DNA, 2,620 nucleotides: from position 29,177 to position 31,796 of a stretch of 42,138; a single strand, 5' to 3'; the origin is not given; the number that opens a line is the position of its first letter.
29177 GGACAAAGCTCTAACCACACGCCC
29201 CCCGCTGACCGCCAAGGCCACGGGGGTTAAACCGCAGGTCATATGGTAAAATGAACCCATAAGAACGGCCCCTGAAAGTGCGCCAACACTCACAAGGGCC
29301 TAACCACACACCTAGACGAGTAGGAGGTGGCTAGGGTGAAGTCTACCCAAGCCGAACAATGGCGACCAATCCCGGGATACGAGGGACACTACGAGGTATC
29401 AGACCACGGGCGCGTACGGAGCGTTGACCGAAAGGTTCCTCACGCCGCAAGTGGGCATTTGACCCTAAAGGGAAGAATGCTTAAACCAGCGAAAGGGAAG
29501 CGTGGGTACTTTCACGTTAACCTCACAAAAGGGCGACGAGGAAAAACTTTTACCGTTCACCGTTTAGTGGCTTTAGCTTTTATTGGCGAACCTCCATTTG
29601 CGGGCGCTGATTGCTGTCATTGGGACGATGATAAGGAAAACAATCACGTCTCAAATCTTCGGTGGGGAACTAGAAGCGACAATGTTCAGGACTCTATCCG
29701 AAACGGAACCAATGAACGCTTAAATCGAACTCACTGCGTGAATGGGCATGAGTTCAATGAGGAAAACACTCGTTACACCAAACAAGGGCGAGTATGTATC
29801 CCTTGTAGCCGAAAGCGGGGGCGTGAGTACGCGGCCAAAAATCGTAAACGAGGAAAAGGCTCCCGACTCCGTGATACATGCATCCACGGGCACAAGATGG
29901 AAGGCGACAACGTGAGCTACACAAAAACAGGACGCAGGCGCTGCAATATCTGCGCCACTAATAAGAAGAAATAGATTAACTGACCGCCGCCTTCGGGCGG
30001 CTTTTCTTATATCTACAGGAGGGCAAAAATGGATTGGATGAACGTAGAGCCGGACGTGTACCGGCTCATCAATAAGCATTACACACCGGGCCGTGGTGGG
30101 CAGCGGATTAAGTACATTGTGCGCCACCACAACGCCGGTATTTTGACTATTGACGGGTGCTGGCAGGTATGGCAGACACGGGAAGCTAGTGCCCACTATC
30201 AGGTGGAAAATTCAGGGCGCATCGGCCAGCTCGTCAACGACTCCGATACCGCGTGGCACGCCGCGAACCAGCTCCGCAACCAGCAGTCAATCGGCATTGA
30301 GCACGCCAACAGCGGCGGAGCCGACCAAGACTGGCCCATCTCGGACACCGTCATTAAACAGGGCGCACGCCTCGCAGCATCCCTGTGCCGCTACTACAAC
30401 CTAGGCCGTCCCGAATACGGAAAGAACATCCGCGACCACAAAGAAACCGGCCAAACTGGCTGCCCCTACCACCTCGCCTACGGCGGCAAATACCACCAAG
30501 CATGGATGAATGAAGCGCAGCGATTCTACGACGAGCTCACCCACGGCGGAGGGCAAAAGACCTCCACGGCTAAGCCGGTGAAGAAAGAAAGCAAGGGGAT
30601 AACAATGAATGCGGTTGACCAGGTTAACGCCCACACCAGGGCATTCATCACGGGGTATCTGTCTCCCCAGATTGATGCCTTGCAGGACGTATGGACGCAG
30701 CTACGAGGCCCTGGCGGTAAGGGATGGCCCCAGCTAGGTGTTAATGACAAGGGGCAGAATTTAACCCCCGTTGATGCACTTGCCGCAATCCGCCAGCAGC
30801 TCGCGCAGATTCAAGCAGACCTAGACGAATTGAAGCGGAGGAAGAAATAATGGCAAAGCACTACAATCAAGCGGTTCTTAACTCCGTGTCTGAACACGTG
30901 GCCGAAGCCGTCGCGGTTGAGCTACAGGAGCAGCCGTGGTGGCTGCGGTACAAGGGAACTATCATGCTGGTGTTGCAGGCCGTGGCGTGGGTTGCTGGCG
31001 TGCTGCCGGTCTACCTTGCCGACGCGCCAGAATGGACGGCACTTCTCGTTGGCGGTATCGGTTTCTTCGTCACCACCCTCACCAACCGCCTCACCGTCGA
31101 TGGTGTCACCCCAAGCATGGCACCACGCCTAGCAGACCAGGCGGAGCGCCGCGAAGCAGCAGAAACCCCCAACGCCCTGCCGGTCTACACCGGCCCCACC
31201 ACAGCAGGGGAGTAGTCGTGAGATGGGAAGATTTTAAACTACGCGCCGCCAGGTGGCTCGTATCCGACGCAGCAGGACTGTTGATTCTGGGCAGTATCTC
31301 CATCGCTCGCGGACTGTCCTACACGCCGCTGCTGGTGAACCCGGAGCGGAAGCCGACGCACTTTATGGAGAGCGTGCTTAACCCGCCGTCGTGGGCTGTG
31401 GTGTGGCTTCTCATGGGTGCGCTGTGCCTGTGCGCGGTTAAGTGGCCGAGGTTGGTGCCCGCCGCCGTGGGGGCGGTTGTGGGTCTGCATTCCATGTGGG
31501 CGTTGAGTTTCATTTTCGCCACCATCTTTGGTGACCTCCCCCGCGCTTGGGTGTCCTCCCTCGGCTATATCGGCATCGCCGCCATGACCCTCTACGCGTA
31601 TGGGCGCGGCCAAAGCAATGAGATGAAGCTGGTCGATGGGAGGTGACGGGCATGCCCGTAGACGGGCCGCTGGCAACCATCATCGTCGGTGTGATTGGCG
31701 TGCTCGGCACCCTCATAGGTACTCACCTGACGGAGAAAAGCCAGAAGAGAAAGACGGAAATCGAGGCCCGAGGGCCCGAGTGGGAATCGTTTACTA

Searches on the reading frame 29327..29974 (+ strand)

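Call 33: search_protein_families(library=phrogs, proteins=[window:29327-29974:+], max_evalue=0.001)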
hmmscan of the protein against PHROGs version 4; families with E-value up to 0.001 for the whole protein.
window:29327-29974:+ (215 aa): 11 families
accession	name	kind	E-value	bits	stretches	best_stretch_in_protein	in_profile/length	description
phrog_1492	-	DNA, RNA and nucleotide metabolism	9.4e-75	253.3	1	4-215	39-260/414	HNH endonuclease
phrog_59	-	DNA, RNA and nucleotide metabolism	6.4e-42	145.4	1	6-158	134-246/423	HNH endonuclease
phrog_959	-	DNA, RNA and nucleotide metabolism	1.2e-36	126.5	1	8-136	4-119/138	HNH endonuclease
phrog_826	-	DNA, RNA and nucleotide metabolism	4.5e-29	102.9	2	52-175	93-209/281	HNH endonuclease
phrog_99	-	DNA, RNA and nucleotide metabolism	9.8e-12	46.2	1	55-130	136-212/383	HNH endonuclease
phrog_15471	-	DNA, RNA and nucleotide metabolism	1.9e-06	28.8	1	58-171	15-115/183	HNH endonuclease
phrog_7545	-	DNA, RNA and nucleotide metabolism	1.6e-05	26.1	1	56-119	63-129/160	HNH endonuclease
phrog_37683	-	unknown function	0.0002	21.5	1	49-122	135-207/279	-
phrog_30377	-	DNA, RNA and nucleotide metabolism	0.00047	21.3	0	72-137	7-69/82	HNH endonuclease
phrog_21800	-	unknown function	0.00055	20.8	0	10-31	2-23/63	-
phrog_17657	-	DNA, RNA and nucleotide metabolism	0.00056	20.7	0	57-114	102-165/168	HNH endonuclease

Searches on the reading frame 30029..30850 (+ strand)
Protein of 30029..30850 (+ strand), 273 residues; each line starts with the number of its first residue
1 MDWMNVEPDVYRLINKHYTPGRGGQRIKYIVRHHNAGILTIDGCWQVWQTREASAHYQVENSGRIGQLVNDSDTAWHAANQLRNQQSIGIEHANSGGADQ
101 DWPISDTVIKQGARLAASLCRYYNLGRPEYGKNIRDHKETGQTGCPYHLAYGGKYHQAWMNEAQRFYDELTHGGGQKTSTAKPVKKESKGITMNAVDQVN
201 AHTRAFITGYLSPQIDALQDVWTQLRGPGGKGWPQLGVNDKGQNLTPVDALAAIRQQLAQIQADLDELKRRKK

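Call 84: search_protein_families(library=phrogs, proteins=[window:30029-30850:+], max_evalue=0.00001)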
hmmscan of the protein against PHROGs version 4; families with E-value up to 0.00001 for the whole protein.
window:30029-30850:+ (273 aa): 11 families
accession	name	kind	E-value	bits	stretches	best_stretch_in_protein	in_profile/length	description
phrog_14048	-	lysis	7.4e-72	243.6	1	1-190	1-194/305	endolysin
phrog_19265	-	unknown function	1.9e-42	146.9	1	14-172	11-161/293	-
phrog_7698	-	lysis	2e-30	107.7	1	14-188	13-174/316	endolysin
phrog_2998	-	lysis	1.9e-20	74.8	1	6-185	123-310/485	endolysin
phrog_670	-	lysis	5.3e-19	69.5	1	18-255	104-297/596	endolysin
phrog_1794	-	lysis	1.5e-18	68.3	1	12-179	39-204/336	amidase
phrog_1493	-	lysis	3.1e-13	50.7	1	19-160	26-161/394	endolysin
phrog_9611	-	lysis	3.9e-13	50.6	1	15-187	11-189/246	endolysin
phrog_4018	-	lysis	1.2e-07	32.7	1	45-102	52-107/285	amidase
phrog_700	-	lysis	3.1e-07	31.1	0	25-124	207-308/491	endolysin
phrog_3393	-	lysis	3.3e-06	28.1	1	29-194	25-193/342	endolysin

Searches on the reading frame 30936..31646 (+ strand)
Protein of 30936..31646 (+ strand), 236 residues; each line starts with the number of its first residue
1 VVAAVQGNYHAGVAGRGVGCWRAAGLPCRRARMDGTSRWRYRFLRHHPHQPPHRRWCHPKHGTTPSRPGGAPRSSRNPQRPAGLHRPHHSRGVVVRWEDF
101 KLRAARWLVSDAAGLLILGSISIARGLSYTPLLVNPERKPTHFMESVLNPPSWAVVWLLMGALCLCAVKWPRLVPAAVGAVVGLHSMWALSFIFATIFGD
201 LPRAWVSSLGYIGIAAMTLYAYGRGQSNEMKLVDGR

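Call 84: search_protein_families(library=phrogs, proteins=[window:30936-31646:+], max_evalue=0.00001)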
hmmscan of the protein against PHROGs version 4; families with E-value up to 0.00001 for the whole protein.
window:30936-31646:+ (236 aa): 1 family
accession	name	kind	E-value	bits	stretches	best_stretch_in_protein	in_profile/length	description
phrog_4026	-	tail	1.6e-45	155.4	1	100-232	3-137/149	minor tail protein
